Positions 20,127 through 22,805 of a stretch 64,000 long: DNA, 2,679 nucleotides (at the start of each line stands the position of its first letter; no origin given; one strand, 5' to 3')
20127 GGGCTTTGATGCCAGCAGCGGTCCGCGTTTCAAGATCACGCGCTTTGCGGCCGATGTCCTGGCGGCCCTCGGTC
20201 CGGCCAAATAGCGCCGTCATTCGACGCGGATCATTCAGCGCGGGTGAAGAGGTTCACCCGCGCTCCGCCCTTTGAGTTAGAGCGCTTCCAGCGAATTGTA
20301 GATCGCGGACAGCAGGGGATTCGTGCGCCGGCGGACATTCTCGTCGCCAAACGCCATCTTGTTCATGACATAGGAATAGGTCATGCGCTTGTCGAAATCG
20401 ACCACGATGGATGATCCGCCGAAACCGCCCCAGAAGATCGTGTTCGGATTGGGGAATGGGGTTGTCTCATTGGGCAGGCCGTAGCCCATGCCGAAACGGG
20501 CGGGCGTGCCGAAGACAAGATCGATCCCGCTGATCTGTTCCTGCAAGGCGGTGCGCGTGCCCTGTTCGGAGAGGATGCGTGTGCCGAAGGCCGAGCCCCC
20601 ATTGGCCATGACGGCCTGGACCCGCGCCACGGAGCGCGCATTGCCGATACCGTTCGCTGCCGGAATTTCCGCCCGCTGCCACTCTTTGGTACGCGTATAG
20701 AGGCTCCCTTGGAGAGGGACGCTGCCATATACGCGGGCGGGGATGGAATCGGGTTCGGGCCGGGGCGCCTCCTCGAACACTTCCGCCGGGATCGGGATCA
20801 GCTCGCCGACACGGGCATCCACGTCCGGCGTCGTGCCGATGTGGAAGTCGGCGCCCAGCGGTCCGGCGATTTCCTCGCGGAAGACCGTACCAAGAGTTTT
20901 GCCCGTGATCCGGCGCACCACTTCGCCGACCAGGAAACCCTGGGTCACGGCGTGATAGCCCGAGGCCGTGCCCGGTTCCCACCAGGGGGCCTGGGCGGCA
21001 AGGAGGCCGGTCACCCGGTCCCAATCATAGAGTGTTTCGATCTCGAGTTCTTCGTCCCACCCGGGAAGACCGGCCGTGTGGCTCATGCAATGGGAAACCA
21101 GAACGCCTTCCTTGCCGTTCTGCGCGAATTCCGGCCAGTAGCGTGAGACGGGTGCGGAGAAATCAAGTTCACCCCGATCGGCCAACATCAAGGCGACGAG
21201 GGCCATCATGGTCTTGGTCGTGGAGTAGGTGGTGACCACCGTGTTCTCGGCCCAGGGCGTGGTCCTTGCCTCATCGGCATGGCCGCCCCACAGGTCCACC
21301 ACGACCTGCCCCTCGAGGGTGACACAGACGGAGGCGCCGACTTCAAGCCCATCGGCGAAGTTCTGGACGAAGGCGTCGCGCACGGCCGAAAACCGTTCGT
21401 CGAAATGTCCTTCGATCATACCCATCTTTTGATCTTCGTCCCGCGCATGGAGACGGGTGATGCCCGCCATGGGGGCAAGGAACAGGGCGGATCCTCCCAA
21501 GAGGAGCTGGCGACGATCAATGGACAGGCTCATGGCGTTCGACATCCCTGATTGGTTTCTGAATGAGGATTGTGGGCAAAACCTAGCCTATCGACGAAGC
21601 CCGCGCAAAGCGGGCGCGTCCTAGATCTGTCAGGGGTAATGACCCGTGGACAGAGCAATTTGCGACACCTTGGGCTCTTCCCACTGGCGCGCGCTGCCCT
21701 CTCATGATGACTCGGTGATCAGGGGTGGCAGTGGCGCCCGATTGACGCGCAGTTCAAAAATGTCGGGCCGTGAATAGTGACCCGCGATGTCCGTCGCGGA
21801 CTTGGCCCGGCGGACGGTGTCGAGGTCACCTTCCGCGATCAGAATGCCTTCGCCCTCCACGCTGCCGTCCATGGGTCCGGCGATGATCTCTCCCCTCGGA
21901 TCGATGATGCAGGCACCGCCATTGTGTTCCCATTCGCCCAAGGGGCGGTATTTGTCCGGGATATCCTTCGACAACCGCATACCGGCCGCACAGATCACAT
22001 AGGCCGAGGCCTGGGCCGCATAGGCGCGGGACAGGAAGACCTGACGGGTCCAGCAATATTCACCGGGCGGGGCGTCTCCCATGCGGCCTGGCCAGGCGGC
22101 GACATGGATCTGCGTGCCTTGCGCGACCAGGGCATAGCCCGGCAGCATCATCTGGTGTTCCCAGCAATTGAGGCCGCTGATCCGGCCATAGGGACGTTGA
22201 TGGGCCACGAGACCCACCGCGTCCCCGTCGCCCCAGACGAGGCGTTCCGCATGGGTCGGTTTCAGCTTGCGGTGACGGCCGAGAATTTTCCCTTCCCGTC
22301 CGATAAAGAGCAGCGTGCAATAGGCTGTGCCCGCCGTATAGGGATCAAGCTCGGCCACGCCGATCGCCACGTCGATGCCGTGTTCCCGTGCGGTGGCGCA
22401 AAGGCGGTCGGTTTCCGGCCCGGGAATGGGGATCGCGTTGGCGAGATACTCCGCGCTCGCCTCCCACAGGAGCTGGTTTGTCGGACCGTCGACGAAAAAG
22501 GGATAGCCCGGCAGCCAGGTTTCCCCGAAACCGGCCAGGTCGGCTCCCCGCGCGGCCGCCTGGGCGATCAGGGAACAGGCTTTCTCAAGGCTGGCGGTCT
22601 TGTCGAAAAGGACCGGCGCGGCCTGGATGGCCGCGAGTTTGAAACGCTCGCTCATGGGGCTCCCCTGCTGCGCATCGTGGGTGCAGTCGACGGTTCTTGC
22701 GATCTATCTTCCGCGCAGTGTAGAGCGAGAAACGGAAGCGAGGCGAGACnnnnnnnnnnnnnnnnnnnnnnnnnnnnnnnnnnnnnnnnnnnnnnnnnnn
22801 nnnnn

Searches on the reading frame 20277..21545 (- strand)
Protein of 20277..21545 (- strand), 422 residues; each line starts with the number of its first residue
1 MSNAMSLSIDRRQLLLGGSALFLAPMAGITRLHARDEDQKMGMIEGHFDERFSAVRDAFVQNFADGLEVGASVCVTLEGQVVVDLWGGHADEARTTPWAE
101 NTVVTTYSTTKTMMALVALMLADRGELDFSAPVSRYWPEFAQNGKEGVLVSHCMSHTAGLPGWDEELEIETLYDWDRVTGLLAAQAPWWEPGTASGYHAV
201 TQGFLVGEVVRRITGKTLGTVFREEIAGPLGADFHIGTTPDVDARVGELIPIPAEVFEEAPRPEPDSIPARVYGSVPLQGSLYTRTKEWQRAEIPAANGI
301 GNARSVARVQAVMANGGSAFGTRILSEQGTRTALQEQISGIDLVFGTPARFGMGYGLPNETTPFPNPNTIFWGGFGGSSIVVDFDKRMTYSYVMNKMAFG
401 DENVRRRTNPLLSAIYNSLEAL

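Call 34: find_encoding_contigs(protein=window:20277-21545:-, flank=10000, max_places=10)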
Protein window:20277-21545:- (422 aa): no gene with exactly this product is on record in the collection.

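Call 45: search_protein_families(library=pfam, proteins=[window:20277-21545:-])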
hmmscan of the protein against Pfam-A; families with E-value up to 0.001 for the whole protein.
window:20277-21545:- (422 aa): 1 family
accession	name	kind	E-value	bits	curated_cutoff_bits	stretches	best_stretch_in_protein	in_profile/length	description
PF00144.29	Beta-lactamase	-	7.7e-66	222.9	27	1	61-408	3-322/329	Beta-lactamase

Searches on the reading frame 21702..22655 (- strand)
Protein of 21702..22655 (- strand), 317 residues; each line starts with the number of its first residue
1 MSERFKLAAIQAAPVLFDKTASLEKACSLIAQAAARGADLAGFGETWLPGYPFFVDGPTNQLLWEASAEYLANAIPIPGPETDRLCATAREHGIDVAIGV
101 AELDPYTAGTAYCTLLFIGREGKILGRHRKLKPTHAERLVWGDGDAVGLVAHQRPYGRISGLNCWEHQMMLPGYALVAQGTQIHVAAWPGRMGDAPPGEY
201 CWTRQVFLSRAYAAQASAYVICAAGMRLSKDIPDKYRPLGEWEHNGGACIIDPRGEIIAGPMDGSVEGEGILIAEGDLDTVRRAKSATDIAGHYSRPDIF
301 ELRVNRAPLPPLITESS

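Call 46: search_protein_families(library=pfam, proteins=[window:21702-22655:-])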
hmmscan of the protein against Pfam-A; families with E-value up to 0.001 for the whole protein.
window:21702-22655:- (317 aa): 1 family
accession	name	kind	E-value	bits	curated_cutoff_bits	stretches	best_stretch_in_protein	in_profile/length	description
PF00795.27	CN_hydrolase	-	9e-45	153.4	23.2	1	6-285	1-255/256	Carbon-nitrogen hydrolase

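Call 59: find_encoding_contigs(protein=window:21702-22655:-, flank=10000, max_places=10)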
Protein window:21702-22655:- (317 aa): 2 contigs read that carry it; 2 places shown.
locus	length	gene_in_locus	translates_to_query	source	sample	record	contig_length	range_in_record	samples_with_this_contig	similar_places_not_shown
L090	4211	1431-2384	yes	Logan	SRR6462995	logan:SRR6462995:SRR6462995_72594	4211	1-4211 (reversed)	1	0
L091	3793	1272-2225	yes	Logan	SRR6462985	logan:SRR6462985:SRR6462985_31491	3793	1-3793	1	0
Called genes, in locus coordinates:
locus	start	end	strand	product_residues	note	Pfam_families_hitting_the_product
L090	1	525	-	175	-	?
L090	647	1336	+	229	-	PF00117:GATase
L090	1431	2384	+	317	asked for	PF00795:CN_hydrolase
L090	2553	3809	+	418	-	PF00144:Beta-lactamase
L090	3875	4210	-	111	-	?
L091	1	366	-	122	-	?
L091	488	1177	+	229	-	PF00117:GATase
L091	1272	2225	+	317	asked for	PF00795:CN_hydrolase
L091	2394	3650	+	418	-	PF00144:Beta-lactamase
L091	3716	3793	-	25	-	?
